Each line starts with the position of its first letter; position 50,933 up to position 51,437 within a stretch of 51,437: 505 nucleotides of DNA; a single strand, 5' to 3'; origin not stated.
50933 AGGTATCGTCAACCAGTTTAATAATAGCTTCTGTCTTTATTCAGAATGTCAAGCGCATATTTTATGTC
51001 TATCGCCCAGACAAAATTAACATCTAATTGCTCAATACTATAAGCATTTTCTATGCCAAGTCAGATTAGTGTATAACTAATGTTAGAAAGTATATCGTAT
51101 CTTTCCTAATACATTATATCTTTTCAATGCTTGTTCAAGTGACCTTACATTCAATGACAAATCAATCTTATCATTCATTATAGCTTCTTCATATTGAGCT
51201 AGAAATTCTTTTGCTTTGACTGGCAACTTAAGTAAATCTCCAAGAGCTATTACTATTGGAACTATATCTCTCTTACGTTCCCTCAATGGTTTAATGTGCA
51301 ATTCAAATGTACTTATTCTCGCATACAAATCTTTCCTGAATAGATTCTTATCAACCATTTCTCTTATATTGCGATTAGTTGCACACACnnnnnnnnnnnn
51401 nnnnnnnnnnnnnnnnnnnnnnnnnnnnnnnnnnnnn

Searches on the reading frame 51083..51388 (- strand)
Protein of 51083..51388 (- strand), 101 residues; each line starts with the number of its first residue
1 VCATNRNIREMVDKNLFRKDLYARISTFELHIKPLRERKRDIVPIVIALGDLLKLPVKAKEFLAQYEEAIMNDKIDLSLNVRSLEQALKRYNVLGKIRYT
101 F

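Call 79: search_protein_families(library=pfam, proteins=[window:51083-51388:-], max_evalue=0.01)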
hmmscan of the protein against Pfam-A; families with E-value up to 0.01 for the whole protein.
window:51083-51388:- (101 aa): 2 families
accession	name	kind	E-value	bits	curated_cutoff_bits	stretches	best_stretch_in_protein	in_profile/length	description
PF00158.32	Sigma54_activat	-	2.3e-05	24.6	20.2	1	2-30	139-167/168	Sigma-54 interaction domain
PF14532.12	Sigma54_activ_2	-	0.0057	17.3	25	0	2-35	105-138/138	Sigma-54 interaction domain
